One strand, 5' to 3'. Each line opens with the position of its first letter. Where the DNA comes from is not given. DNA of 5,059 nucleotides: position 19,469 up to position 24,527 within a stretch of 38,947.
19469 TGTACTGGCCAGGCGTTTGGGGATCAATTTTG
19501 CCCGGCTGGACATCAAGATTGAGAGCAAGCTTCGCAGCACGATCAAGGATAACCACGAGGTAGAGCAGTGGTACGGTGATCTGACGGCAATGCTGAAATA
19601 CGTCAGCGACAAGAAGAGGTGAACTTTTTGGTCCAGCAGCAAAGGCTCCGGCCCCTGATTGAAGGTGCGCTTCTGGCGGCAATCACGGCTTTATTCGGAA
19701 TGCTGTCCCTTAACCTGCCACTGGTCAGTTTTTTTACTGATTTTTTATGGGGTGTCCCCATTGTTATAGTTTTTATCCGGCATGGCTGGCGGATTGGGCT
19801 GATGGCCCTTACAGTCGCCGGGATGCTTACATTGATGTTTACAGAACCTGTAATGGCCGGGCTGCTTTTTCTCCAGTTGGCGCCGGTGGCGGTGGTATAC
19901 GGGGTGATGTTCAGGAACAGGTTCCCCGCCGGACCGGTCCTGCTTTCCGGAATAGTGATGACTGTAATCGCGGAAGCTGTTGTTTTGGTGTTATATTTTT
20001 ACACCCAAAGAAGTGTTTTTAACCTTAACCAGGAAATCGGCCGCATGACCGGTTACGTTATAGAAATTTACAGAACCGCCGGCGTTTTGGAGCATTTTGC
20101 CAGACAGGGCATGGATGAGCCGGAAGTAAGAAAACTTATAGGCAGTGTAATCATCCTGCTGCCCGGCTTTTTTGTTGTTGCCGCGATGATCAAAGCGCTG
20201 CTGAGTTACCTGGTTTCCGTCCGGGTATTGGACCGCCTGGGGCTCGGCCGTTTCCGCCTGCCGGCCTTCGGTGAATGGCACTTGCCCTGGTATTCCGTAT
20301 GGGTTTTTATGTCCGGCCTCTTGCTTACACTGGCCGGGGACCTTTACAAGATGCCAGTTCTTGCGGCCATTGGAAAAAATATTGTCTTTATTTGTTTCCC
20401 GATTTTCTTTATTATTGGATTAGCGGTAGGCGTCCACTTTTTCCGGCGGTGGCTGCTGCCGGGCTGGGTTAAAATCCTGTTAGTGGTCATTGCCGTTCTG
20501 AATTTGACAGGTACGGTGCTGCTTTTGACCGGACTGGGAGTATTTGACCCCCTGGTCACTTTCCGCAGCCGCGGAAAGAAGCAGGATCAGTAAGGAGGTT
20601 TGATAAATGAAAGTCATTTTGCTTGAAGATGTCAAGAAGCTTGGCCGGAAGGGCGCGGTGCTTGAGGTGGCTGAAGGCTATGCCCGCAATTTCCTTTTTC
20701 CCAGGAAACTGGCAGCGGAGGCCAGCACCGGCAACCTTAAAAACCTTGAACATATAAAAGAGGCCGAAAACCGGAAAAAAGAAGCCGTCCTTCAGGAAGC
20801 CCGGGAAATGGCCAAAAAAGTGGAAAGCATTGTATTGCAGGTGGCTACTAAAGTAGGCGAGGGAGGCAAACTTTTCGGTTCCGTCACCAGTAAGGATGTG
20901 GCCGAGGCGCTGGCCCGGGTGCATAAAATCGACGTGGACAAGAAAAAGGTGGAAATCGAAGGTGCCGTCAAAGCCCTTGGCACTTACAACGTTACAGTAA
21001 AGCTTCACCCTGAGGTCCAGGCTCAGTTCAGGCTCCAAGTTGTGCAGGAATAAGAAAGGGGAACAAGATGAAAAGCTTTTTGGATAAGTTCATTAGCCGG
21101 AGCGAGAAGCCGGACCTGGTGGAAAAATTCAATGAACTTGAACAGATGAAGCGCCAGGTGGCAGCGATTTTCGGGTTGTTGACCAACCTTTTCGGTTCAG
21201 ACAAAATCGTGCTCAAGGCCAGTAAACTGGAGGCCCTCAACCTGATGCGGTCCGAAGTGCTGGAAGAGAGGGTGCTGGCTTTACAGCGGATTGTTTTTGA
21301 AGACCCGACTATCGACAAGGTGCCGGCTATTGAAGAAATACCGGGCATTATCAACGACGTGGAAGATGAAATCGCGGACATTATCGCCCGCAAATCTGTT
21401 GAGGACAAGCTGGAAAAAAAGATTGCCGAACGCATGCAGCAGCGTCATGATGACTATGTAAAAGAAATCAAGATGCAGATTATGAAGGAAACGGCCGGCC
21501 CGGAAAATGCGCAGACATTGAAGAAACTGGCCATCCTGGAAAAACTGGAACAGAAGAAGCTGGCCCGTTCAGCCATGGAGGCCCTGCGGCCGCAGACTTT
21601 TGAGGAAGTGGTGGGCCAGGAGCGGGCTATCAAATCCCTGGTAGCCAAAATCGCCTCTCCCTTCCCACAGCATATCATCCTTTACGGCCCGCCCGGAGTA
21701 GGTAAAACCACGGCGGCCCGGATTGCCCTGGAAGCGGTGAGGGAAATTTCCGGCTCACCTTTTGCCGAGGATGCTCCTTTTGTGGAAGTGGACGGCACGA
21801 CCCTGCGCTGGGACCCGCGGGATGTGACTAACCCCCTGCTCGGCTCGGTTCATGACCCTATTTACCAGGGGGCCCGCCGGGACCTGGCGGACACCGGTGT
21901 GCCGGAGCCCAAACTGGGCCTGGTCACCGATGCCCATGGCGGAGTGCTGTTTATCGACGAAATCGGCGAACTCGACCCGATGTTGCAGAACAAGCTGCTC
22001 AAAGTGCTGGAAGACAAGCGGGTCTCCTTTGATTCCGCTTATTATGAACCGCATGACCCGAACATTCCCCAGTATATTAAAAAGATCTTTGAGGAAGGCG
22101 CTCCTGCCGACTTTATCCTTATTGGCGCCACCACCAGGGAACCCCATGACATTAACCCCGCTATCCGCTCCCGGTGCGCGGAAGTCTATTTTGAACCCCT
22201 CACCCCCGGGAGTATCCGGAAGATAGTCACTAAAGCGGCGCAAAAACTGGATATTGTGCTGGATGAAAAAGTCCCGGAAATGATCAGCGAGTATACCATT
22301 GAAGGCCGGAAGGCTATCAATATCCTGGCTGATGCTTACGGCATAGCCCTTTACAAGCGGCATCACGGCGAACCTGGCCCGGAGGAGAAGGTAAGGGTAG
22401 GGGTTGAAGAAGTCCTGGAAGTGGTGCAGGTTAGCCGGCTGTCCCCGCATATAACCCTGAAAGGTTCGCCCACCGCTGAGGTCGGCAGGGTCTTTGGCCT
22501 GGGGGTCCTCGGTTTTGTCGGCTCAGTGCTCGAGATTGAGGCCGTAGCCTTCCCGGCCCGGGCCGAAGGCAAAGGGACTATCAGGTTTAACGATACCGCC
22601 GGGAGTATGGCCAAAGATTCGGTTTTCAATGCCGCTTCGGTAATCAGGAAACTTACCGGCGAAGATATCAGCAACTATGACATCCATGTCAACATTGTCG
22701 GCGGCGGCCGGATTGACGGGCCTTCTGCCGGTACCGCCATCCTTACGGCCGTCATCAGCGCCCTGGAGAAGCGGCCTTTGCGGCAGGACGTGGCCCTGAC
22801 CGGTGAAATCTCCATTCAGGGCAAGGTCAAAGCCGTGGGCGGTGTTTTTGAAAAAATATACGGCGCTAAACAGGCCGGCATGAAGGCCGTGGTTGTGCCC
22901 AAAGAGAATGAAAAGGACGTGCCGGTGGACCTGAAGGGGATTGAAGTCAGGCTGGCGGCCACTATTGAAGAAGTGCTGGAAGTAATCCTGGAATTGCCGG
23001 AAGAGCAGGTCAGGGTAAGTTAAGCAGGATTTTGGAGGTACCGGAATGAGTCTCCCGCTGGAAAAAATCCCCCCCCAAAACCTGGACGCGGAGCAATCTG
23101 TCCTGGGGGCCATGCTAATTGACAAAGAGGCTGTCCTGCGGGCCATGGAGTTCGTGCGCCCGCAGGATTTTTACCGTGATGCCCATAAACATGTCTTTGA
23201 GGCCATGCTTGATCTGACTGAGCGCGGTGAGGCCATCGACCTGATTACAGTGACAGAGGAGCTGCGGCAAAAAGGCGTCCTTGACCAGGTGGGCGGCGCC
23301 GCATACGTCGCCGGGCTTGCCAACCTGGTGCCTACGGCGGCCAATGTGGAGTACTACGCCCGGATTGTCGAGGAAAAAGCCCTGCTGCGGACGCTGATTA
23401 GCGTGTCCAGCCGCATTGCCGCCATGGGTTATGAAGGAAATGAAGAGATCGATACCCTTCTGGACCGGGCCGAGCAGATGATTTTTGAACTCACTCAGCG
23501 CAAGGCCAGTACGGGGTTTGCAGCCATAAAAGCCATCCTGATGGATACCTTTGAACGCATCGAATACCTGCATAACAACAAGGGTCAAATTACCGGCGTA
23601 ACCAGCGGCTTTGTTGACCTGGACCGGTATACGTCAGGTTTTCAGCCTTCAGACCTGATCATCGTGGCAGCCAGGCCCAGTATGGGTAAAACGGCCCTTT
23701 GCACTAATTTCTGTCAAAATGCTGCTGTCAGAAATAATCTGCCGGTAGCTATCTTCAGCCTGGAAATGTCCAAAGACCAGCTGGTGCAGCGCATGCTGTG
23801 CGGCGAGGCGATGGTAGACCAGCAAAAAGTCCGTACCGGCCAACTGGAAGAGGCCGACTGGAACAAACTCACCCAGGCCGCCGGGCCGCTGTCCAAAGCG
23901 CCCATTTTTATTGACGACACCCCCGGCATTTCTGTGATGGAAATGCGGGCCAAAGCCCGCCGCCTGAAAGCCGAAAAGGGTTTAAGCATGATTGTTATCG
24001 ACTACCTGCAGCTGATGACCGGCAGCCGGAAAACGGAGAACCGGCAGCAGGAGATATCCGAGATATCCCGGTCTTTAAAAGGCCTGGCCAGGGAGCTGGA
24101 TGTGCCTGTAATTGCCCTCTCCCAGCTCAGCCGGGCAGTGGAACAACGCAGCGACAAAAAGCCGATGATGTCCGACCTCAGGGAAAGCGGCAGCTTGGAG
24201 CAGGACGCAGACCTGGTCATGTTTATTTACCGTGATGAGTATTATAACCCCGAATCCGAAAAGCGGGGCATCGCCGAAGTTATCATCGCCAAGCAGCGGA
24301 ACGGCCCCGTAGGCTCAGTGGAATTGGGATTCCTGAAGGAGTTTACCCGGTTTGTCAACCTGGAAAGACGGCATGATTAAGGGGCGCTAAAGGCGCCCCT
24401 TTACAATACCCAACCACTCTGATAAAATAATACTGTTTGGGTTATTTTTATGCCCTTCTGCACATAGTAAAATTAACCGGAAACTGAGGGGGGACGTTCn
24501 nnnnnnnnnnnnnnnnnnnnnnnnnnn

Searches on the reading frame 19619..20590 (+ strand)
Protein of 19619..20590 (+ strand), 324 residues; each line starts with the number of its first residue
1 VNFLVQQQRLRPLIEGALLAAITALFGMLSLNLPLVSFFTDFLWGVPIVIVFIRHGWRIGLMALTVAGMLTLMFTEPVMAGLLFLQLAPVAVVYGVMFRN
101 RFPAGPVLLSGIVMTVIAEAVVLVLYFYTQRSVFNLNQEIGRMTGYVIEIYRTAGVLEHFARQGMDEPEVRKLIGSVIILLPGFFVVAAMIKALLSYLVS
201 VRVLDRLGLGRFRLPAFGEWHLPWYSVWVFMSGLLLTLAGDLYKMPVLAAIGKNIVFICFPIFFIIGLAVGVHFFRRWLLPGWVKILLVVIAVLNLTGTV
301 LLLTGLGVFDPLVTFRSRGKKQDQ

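Call 36: search_protein_families(library=pfam, proteins=[window:19619-20590:+], max_evalue=0.00001)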
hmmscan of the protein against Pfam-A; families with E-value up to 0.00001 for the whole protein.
window:19619-20590:+ (324 aa): 1 family
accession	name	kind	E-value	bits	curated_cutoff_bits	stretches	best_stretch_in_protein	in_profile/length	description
PF09991.14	DUF2232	-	2.5e-49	168.5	27.8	1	21-310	1-289/290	Predicted membrane protein (DUF2232)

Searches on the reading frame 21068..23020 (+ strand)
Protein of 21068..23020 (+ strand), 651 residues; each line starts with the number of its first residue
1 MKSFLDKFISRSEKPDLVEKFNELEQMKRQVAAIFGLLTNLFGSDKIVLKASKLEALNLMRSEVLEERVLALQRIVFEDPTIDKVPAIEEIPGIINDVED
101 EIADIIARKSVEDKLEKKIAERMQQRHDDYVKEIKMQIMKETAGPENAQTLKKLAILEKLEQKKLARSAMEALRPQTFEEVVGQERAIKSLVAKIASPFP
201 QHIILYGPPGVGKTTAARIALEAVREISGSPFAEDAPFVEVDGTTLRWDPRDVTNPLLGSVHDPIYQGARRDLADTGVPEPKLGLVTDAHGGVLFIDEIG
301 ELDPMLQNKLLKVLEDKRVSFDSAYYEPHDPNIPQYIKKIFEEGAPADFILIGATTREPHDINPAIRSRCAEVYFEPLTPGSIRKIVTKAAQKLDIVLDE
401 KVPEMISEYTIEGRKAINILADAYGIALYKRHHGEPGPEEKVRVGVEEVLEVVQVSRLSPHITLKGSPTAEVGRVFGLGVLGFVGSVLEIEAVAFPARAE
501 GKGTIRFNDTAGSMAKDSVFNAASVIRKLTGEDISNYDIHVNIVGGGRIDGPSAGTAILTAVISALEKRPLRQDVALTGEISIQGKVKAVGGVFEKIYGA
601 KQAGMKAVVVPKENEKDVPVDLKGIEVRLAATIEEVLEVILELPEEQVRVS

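Call 36: search_protein_families(library=pfam, proteins=[window:21068-23020:+], max_evalue=0.00001)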
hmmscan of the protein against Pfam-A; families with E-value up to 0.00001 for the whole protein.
window:21068-23020:+ (651 aa): 8 families
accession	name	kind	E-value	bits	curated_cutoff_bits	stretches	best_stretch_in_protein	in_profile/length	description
PF05362.19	Lon_C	-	4.6e-34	118.2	21.1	1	469-641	24-203/205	Lon protease (S16) C-terminal proteolytic domain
PF00004.35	AAA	-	4.6e-13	50.2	21.2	1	203-375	1-128/131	ATPase family associated with various cellular activities (AAA)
PF00158.32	Sigma54_activat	-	2.7e-12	47.1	20.2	1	183-319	3-122/168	Sigma-54 interaction domain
PF01078.27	Mg_chelatase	-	5.8e-12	45.9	20.3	1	178-323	2-139/207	Magnesium chelatase, subunit ChlI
PF05496.18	RuvB_N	-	4.1e-11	43.3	27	1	173-221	1-54/159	Holliday junction DNA helicase RuvB P-loop domain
PF07728.20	AAA_5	-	1.3e-10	41.9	22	1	202-370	1-139/139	AAA domain (dynein-related subfamily)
PF13541.12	ChlI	-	1.6e-08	34.9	27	1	519-614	26-121/121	Subunit ChlI of Mg-chelatase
PF13191.12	AAA_16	-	2.7e-06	28.4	32.6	0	182-226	3-50/167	AAA ATPase domain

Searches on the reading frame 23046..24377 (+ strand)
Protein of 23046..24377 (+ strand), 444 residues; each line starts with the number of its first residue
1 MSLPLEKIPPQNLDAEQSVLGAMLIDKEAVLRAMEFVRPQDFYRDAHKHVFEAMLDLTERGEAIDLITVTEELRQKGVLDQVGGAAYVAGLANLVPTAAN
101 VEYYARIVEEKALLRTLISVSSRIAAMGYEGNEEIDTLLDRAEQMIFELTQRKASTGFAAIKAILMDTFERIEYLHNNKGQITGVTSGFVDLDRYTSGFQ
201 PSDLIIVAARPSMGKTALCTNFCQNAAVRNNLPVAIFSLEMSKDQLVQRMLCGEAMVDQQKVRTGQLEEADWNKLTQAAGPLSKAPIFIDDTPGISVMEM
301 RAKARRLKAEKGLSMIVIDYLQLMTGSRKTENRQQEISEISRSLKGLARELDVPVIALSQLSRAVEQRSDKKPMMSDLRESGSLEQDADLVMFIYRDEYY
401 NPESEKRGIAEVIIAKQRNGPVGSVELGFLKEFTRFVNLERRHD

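Call 36: search_protein_families(library=pfam, proteins=[window:23046-24377:+], max_evalue=0.00001)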
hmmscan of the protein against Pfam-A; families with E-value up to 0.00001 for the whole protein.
window:23046-24377:+ (444 aa): 4 families
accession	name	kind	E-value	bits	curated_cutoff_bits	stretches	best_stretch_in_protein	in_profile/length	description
PF03796.21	DnaB_C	-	1.5e-119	398.5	27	1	184-438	1-255/255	DnaB-like helicase C terminal domain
PF00772.26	DnaB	-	2e-37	127.8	23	1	9-110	2-103/103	DnaB-like helicase N terminal domain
PF13481.12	AAA_25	-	8.5e-13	48.8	27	1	202-361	33-190/195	AAA domain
PF06745.19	ATPase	-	3.7e-06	26.9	26.6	1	187-347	3-154/231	KaiC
